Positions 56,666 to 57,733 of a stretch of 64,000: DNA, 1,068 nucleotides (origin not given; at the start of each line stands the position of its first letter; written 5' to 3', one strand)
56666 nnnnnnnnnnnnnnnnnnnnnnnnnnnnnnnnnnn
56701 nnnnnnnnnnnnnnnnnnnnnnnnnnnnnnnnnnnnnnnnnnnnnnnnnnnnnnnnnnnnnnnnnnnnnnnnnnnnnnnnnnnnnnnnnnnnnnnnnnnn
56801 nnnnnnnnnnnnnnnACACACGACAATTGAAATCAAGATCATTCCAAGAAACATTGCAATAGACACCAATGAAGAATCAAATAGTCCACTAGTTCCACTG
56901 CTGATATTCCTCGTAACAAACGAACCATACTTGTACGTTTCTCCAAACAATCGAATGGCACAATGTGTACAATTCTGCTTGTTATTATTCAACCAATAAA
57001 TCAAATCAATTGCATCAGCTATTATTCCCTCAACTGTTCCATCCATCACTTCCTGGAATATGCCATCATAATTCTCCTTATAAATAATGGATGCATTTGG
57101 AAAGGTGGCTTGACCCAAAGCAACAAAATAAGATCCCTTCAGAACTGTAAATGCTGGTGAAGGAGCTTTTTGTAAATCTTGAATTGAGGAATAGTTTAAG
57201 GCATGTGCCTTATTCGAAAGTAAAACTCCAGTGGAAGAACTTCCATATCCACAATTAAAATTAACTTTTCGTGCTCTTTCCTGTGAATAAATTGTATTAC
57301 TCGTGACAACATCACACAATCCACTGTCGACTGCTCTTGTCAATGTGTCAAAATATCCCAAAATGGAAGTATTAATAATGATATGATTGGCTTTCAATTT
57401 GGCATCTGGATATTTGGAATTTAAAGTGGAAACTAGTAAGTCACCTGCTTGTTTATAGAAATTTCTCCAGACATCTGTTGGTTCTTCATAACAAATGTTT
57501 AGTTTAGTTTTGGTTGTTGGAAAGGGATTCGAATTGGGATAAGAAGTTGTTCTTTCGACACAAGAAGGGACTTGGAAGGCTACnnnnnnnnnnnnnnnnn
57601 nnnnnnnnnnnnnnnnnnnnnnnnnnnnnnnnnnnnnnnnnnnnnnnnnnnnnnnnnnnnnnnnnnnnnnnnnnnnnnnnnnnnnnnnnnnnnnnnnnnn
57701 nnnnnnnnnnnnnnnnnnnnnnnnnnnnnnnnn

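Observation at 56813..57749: Stand-alone bacterial-type solute-binding-protein (family 3) domain with a eukaryotic signal peptide and hydrophobic tail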

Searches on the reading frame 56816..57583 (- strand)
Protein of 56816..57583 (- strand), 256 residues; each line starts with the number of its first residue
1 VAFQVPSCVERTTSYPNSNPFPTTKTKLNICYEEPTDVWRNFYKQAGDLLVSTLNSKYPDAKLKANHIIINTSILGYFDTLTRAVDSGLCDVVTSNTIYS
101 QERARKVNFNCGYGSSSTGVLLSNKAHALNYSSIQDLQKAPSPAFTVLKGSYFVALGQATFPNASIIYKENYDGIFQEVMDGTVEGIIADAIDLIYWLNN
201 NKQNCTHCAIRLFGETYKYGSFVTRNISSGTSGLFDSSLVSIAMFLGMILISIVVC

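Call 8: search_protein_families(library=pfam, proteins=[window:56816-57583:-], max_evalue=10)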
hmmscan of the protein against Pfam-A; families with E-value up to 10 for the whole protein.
seq(256 aa): 1 family
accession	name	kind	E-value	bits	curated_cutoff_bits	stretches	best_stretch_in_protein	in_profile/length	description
PF00497.25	SBP_bac_3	-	0.00021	21.5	26.4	1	78-161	47-98/132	Bacterial extracellular solute-binding proteins, family 3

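Call 9: search_protein_families(library=ncbifam, proteins=[window:56816-57583:-], max_evalue=10)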
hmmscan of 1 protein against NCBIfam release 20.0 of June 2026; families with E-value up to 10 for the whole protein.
seq(256 aa): 5 families
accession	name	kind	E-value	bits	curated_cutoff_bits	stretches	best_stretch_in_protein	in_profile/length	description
TIGR01096.1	3A0103s03R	subfamily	0.0004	20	256.35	1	78-203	72-193/250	lysine/arginine/ornithine ABC transporter substrate-binding protein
TIGR04262.1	orph_peri_GRRM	subfamily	0.00054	19.3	190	1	65-206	42-171/257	extracellular substrate binding-like orphan protein GrrP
NF008426.0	PRK11260.1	equivalog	0.0008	18.7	312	1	64-194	74-201/266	cystine ABC transporter substrate-binding protein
NF041765.1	ArtJ_Ecoli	equivalog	0.00088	18.9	510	1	77-206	68-190/243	arginine ABC transporter substrate-binding protein ArtJ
NF007029.0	PRK09495.1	equivalog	0.0037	17.1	303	1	84-204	78-193/248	glutamine ABC transporter substrate-binding protein GlnH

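Call 10: find_homologous_proteins(query=window:56816-57550:-, max_evalue=0.01)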
Query seq(245 aa) (245 aa): 1 proteins with E <= 0.01 among 288 candidates.
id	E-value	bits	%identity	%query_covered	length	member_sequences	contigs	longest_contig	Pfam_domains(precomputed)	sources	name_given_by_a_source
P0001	3.7e-153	526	98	99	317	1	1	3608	-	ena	-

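Call 12: find_encoding_contigs(protein=P0001, flank=10000)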
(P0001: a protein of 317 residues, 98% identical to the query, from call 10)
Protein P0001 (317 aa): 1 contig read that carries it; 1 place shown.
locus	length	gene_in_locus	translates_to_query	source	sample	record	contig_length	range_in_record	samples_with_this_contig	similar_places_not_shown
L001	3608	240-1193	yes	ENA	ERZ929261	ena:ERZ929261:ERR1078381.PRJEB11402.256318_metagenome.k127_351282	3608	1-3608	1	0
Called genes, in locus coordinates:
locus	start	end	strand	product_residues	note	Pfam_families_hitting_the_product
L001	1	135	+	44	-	?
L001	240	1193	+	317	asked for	-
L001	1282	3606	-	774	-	?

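Call 25: predict_structure(protein=window:56816-57550:-)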
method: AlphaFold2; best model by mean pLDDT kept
length: 245 residues; sequences in the alignment: 1
mean_pLDDT: 37.4   pTM: 0.29
mean pLDDT of the five models: 37.4, 34.2, 31.4, 30.6, 30.5
residues with pLDDT >= 90: 0; 70-90: 14; 50-70: 12; < 50: 219
segments of 3 or more residues with pLDDT < 50: 1-177, 187-225
pLDDT, mean of each block of 10 residues (from residue 1): 27 31 36 44 44 33 31 29 27 30 28 29 40 32 30 32 29 45 50 38 31 29 49 82 76
secondary structure, 60 per line:
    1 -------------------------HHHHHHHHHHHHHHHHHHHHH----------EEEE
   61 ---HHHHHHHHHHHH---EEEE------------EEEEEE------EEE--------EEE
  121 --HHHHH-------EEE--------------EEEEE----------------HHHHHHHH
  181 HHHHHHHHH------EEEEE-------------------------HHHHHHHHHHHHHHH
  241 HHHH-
elements in order: H26-46 E57-60 H64-75 E79-82 E95-100 E107-109 E118-120 H123-127 E135-137 E152-156 H173-189 E196-200 H226-244

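Call 26: search_solved_structures(query=window:56816-57550:-, max_evalue=10, show_alignments=3)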
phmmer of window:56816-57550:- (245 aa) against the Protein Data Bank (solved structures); distinct sequences matched with E-value up to 10: 18.
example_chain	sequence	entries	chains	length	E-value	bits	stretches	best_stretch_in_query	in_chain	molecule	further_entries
5tuj_C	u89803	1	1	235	5.8e-07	32.7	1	67-190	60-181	Ancestral protein CDT-Anc1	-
5t0w_A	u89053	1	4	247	6.6e-07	32.5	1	67-190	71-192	AncCDT-1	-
4zv1_A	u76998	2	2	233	3.8e-05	26.8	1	67-208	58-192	AncQR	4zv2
5jos_A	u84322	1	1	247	0.00084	22.4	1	69-189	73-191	Cyclohexadienyl dehydratase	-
9e2b_A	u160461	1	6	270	0.0015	21.5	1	73-180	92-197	ABC-type transporter, periplasmic subunit family 3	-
4i62_A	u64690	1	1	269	0.0018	21.3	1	66-180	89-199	Amino acid ABC transporter, periplasmic amino acid-binding protein, putative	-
8hnj_A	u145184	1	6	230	0.014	18.3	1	73-189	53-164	Glutamine ABC transporter, periplasmic glutamine-binding protein GlnH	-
5eyf_A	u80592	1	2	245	0.031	17.2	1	75-184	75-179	Glutamate ABC superfamily ATP binding cassette transporter, binding protein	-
1ggg_A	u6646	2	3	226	0.035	17.1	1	73-189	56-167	GLUTAMINE BINDING PROTEIN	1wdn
8eyz_A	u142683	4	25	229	0.065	16.2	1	75-189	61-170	Amino acid ABC transporter substrate-binding protein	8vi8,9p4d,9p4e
21vq_M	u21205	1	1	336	0.47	13.4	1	61-168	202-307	Phi92_gp137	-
4h5f_A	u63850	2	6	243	0.72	12.8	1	54-185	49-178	Amino acid ABC superfamily ATP binding cassette transporter, binding protein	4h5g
1xt8_A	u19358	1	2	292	0.73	12.7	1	75-189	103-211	putative amino-acid transporter periplasmic solute-binding protein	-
3kbr_A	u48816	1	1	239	0.81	12.6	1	75-183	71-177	Cyclohexadienyl dehydratase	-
2lme_A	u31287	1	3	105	0.92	12.4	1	67-119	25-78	Adhesin yadA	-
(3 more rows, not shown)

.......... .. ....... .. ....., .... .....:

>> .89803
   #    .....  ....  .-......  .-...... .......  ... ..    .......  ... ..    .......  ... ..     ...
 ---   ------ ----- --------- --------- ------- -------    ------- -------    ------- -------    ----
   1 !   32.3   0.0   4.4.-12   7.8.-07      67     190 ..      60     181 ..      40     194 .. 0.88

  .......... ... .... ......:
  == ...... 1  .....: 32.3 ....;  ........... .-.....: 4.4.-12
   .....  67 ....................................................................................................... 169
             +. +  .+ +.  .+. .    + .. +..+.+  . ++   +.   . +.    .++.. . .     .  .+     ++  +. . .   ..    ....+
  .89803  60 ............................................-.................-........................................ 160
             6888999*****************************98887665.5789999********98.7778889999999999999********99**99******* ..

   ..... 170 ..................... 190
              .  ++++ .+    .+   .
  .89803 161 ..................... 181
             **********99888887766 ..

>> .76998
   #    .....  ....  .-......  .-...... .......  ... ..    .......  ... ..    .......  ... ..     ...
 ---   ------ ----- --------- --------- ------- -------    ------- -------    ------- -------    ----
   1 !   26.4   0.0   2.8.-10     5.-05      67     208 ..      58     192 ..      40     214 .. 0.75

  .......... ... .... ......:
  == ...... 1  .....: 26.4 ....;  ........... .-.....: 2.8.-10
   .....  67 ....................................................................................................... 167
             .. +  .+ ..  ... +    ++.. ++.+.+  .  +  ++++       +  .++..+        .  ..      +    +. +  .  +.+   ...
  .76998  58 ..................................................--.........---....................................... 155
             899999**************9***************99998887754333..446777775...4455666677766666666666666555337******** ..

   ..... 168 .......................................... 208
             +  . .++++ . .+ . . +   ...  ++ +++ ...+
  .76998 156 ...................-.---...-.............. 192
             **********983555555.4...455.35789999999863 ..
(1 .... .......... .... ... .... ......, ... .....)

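Call 27: search_protein_representatives(protein=window:56816-57550:-)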
Query: 245 residues. Proteins with E-value up to 0.001 (for the whole library): 125; up to 1e-10: 43; up to 1e-30: 8. The best 125 are listed.
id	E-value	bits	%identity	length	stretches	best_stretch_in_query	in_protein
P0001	1.2e-153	525.9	99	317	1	1-243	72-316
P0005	3.4e-56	207.0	35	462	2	14-245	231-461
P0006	6.2e-46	173.4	41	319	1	2-238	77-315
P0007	5.2e-45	170.4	39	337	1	2-243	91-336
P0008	3.7e-36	141.4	36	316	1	2-242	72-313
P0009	1.8e-33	132.6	36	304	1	15-233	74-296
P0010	2.4e-33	132.2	38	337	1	3-232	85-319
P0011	5.9e-32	127.6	47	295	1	2-160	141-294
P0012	8.6e-30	120.6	37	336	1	3-228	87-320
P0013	1.5e-29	119.8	36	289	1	12-228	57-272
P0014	4.4e-29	118.2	33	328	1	3-239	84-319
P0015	7.9e-28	114.1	34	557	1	4-223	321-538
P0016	1.3e-27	113.4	33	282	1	3-242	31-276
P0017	1.7e-26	109.8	32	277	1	5-241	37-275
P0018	1.8e-26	109.7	34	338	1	3-239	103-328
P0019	4.1e-26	108.5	34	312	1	3-216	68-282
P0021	7.8e-26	107.6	30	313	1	2-224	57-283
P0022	3.6e-24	102.1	28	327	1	3-225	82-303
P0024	2.4e-23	99.5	33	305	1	2-235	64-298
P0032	2.6e-18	83.0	29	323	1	3-240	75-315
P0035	8.1e-15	71.5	26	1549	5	68-180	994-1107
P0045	8.9e-11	58.3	24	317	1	30-230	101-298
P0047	1.6e-10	57.5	27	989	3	70-196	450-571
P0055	1.6e-08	51.0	29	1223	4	67-209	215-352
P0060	6.9e-08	48.9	27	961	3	67-171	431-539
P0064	1.5e-07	47.7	29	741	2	80-189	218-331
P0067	2.6e-07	47.0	26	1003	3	63-181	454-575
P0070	3.8e-07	46.5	22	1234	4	67-181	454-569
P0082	1.6e-05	41.2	30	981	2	62-188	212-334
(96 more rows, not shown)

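Call 29: list_cluster_members(proteins=[P0005, P0006, P0007, P0008, P0009, P0010, P0012, P0014, P0015, P0035])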
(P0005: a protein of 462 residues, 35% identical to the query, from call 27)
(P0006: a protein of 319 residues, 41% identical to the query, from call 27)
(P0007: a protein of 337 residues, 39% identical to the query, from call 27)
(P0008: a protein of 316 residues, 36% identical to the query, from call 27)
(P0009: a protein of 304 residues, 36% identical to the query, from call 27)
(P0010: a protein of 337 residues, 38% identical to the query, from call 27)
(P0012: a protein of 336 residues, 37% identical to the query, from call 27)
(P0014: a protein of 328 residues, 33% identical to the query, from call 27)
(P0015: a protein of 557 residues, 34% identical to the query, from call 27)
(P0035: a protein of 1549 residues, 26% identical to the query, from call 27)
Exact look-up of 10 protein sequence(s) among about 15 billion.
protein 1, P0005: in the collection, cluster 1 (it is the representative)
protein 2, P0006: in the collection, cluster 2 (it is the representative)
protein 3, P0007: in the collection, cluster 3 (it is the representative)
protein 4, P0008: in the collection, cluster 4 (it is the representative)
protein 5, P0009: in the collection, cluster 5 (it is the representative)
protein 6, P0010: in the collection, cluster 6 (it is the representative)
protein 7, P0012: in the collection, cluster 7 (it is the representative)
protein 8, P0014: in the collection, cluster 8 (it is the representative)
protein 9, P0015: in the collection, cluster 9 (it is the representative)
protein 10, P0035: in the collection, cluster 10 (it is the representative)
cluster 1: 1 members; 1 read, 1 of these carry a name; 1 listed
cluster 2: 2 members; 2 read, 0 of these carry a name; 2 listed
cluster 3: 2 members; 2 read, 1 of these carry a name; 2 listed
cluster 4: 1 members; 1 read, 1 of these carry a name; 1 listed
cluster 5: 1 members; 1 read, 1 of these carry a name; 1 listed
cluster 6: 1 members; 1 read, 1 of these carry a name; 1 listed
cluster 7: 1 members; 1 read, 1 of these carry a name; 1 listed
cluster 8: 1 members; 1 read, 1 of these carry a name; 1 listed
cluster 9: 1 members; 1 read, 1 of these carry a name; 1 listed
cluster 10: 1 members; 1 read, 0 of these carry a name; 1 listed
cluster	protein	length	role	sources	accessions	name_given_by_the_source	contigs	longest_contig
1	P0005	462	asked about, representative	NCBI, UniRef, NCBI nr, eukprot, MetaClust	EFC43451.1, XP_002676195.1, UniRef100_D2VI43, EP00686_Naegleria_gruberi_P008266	predicted protein [Naegleria gruberi] | Predicted protein n=1 Tax=Naegleria gruberi TaxID=5762 RepID=D2VI43_NAEGR | uncharacterized protein NAEGRDRAFT_68554 [Naegleria gruberi]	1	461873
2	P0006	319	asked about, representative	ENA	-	-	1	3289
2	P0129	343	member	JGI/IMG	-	-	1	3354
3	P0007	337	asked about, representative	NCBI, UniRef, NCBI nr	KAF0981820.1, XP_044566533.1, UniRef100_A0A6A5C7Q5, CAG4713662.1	hypothetical protein FDP41_012477 [Naegleria fowleri] | Uncharacterized protein n=1 Tax=Naegleria fowleri TaxID=5763 RepID=A0A6A5C7Q5_NAEFO | uncharacterized protein FDP41_012477 [Naegleria fowleri]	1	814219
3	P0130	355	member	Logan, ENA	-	-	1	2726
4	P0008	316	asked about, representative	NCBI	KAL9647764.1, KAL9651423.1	hypothetical protein ABK040_001372 [Willaertia magna]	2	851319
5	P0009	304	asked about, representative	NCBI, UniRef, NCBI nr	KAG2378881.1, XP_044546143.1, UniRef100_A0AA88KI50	hypothetical protein C9374_008029 [Naegleria lovaniensis] | Solute-binding protein family 3/N-terminal domain-containing protein n=1 Tax=Naegleria ... | uncharacterized protein C9374_008029 [Naegleria lovaniensis]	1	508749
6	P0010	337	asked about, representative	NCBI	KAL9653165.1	hypothetical protein ABK040_006381 [Willaertia magna]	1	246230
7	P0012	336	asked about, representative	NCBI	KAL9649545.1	hypothetical protein ABK040_003223 [Willaertia magna]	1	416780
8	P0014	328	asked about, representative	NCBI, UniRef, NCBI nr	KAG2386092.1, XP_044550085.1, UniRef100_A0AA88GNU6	hypothetical protein C9374_002538 [Naegleria lovaniensis] | Solute-binding protein family 3/N-terminal domain-containing protein n=1 Tax=Naegleria ... | uncharacterized protein C9374_002538 [Naegleria lovaniensis]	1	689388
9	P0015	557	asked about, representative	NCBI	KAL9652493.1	hypothetical protein ABK040_000065 [Willaertia magna]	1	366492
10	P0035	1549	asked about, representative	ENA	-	-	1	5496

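Call 32: search_protein_families(library=pfam, alignment_id=A3, max_evalue=0.01)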
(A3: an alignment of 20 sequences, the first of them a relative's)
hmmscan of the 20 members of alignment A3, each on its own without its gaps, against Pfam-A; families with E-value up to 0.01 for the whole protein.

A. member 1, P0001 (317 aa): 1 family
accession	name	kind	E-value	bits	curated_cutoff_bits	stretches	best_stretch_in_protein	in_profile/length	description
PF00497.25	SBP_bac_3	-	0.0008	19.6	26.4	1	138-214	47-98/132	Bacterial extracellular solute-binding proteins, family 3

B. families by the number of members that match (of 20 scanned): 5 families
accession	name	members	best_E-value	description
PF00497.25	SBP_bac_3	9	9.8e-08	Bacterial extracellular solute-binding proteins, family 3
PF16575.11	CLP1_P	1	0.0017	mRNA cleavage and polyadenylation factor CLP1 P-loop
PF13531.11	SBP_bac_11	1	0.0028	Bacterial extracellular solute-binding protein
PF20498.3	DUF6728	1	0.0082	Family of unknown function (DUF6728)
PF06195.18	DUF996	1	0.0093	Protein of unknown function (DUF996)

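Call 33: search_solved_structures(query=A3, max_evalue=0.001, show_alignments=2)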
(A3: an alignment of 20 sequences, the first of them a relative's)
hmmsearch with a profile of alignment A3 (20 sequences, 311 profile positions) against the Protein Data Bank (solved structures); distinct sequences matched with E-value up to 0.001: 42.
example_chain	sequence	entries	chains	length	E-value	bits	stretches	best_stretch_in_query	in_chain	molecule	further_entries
5tuj_C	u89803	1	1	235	2.2e-18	69.6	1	135-259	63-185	Ancestral protein CDT-Anc1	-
5t0w_A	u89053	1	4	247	2.5e-18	69.5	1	135-259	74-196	AncCDT-1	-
4zv1_A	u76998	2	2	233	2.1e-14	56.6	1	132-267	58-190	AncQR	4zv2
5eyf_A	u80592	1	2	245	6.2e-13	51.8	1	140-250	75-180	Glutamate ABC superfamily ATP binding cassette transporter, binding protein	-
5jos_A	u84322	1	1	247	9.8e-12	47.8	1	141-258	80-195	Cyclohexadienyl dehydratase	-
9e2b_A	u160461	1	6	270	2.1e-10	43.4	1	138-245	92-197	ABC-type transporter, periplasmic subunit family 3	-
4i62_A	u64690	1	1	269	1.8e-09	40.4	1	132-257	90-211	Amino acid ABC transporter, periplasmic amino acid-binding protein, putative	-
3tql_A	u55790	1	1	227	1.3e-08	37.6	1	124-285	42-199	Arginine-binding protein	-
6wup_A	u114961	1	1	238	6.1e-08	35.4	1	143-261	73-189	Ancestral cyclohexadienyl dehydratase, AncCDT-5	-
4h5f_A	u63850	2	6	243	6.4e-08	35.3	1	135-258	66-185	Amino acid ABC superfamily ATP binding cassette transporter, binding protein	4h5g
6h30_A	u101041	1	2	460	2.3e-07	33.5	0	132-250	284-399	Glutamine ABC transporter permease and substrate binding protein protein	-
4f3p_A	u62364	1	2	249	5.9e-07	32.1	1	138-255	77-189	Glutamine-binding periplasmic protein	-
4f3s_A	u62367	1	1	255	7.5e-07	31.8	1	118-215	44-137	Putative periplasmic binding protein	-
4dz1_A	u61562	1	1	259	7.6e-07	31.8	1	118-215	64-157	DalS D-Alanine transporter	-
1xt8_A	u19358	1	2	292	9e-07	31.5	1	144-255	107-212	putative amino-acid transporter periplasmic solute-binding protein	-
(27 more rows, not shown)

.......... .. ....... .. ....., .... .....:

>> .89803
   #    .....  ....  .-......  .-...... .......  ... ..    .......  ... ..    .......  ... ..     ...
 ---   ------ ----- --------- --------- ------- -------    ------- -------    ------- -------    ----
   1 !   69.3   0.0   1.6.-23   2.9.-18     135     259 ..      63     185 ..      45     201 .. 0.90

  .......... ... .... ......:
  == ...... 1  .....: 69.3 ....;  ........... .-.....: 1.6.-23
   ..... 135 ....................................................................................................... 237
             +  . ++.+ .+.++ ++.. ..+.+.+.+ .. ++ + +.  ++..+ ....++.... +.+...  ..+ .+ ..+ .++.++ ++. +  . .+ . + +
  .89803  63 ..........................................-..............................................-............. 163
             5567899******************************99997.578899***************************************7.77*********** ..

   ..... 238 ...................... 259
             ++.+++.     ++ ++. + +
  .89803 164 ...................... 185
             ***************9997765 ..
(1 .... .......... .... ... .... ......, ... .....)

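Call 34: find_homologous_proteins(query=A3, max_evalue=0.00001)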
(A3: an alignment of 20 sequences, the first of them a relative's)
Query A3 (20 sequences) (317 aa, profile of the alignment): 3 proteins with E <= 0.00001 among 6298 candidates.
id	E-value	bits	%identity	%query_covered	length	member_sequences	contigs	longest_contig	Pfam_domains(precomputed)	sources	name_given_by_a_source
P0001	8.5e-100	352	100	100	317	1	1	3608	-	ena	-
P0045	2.6e-78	281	24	85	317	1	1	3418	-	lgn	-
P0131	1.8e-71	259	22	85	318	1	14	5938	PF00497.26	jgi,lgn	jgi:ABC-type amino acid transport substrate-binding protein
